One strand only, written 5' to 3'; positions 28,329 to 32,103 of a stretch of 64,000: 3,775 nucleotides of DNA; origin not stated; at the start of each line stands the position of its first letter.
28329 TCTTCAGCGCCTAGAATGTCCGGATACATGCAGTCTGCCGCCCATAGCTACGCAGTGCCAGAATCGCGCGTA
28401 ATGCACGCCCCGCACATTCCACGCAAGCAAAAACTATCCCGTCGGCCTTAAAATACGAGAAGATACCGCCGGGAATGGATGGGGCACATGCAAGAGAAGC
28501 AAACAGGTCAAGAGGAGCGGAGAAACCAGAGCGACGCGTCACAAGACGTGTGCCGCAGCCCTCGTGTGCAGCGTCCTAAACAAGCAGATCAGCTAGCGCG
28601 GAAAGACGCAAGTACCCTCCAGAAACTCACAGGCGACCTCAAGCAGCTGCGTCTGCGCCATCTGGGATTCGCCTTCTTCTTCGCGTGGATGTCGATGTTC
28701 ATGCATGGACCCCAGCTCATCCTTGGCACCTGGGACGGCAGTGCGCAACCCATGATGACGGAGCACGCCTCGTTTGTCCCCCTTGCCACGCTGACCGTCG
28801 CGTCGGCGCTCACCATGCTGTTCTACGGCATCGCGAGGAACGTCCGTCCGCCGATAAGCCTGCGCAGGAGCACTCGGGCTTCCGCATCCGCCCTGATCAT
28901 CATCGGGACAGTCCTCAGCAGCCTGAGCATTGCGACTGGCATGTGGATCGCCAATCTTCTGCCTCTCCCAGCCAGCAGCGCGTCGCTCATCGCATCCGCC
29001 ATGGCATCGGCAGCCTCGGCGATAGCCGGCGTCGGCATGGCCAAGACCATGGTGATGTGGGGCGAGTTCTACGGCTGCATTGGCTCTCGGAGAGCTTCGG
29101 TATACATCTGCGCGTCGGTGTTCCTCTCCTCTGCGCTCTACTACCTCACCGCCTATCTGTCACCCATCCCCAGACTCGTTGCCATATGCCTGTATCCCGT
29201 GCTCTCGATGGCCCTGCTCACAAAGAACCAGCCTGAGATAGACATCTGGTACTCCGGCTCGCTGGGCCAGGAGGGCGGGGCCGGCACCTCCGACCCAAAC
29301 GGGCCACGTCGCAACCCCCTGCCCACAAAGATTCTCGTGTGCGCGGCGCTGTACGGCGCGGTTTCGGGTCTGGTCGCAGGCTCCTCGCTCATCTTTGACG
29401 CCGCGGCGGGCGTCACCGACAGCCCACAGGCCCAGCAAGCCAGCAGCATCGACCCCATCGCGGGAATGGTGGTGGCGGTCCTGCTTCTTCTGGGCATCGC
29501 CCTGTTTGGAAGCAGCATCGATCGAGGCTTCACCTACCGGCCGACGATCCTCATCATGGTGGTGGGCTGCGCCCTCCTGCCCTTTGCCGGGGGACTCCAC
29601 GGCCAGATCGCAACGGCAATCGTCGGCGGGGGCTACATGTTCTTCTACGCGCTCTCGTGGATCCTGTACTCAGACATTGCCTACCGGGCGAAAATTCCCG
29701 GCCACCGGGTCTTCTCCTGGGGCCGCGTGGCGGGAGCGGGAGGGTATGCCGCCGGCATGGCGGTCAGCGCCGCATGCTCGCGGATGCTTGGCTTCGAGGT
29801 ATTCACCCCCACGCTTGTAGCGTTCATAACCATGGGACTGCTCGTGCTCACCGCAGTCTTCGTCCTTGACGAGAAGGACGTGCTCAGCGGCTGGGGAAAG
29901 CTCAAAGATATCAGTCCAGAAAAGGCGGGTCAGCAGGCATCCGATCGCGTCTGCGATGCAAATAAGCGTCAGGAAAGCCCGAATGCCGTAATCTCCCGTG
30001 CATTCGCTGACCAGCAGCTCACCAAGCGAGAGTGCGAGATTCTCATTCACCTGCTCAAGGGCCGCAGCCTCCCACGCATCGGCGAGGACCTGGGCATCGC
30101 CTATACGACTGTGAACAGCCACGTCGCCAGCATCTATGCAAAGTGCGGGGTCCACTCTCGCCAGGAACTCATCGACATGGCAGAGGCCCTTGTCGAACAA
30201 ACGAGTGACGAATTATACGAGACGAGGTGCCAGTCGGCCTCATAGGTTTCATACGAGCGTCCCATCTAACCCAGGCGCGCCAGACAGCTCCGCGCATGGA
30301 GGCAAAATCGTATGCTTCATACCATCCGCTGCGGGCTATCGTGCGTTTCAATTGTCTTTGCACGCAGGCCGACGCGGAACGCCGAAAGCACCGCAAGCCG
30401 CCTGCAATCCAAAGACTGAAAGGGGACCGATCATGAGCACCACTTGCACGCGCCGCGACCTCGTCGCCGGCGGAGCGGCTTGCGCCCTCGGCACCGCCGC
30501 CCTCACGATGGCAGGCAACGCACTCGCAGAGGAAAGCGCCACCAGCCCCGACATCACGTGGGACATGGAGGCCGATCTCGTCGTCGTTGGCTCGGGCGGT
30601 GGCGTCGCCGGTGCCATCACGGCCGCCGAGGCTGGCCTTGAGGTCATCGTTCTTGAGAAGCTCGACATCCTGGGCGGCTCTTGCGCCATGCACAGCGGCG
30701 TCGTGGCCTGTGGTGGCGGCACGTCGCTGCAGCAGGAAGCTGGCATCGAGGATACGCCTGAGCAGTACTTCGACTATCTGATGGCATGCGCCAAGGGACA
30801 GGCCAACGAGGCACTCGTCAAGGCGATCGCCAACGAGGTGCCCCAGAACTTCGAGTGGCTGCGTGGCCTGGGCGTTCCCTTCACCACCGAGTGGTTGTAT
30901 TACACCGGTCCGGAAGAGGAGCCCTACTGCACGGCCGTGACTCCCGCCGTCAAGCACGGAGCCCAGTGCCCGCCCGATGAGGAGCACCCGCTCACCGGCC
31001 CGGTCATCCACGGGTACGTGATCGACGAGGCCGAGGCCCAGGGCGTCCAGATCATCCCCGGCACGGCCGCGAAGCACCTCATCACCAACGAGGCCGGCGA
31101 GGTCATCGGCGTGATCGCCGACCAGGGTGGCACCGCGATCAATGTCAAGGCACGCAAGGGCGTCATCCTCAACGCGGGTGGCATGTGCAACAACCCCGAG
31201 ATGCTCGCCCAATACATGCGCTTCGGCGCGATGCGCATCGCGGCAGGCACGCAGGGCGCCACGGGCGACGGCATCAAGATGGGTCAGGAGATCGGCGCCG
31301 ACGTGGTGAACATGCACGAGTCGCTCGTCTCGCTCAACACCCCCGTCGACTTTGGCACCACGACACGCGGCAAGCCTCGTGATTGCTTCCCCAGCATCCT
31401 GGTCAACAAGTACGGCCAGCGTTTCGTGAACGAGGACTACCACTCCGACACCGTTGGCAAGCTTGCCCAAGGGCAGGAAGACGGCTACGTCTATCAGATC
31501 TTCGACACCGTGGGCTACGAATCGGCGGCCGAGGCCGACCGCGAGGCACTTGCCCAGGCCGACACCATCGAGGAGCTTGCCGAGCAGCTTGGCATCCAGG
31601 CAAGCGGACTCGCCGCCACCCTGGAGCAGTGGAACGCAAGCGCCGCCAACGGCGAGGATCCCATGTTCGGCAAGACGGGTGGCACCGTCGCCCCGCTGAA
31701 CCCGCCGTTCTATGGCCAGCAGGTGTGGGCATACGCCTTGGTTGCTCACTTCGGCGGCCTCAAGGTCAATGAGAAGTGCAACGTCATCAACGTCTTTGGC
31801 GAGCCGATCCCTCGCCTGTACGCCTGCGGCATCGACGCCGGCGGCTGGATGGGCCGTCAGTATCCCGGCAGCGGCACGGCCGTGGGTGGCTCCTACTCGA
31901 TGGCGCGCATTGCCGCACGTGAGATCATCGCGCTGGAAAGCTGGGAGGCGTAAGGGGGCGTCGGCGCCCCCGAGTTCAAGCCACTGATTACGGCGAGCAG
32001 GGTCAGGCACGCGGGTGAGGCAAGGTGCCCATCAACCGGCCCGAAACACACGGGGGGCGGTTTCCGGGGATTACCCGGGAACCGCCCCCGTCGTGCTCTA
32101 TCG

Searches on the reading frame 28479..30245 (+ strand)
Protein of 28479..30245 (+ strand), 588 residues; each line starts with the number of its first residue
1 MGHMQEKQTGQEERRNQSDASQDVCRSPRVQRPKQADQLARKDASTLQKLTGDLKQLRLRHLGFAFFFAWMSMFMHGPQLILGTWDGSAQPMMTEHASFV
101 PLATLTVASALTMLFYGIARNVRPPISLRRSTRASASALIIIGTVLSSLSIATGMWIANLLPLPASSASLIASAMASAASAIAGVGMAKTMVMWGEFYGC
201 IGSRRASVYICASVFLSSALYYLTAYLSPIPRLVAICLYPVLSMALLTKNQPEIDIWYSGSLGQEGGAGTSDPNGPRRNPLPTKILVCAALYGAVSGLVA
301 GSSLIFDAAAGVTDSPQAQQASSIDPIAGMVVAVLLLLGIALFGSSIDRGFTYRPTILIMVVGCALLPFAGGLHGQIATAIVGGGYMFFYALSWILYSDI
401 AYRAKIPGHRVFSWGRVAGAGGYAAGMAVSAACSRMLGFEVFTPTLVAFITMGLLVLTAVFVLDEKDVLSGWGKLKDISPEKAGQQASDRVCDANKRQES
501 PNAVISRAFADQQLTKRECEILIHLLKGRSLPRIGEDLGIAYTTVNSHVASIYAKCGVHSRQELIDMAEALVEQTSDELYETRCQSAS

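Call 16: search_protein_families(library=pfam, proteins=[window:28479-30245:+], max_evalue=0.001)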
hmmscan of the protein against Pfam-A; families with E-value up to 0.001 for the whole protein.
window:28479-30245:+ (588 aa): 1 family
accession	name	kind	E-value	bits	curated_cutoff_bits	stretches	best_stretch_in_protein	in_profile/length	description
PF00196.25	GerE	-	2.5e-15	56.3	23.5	1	513-568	2-57/57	Bacterial regulatory proteins, luxR family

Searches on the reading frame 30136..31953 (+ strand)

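Call 16: search_protein_families(library=pfam, proteins=[window:30136-31953:+], max_evalue=0.001)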
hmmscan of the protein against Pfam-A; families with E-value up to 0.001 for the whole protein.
window:30136-31953:+ (605 aa): 4 families
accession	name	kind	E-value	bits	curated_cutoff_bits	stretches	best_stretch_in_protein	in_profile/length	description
PF00890.30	FAD_binding_2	-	8e-55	187.1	20.4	1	147-582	1-413/414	FAD binding domain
PF01266.30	DAO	-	1.5e-06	28.5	27.9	0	147-194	1-50/353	FAD dependent oxidoreductase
PF12831.13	FAD_oxidored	-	1.5e-05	24.9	27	1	147-217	1-70/416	FAD dependent oxidoreductase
PF07992.20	Pyr_redox_2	-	0.00049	20.1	26.1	0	147-193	2-50/291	Pyridine nucleotide-disulphide oxidoreductase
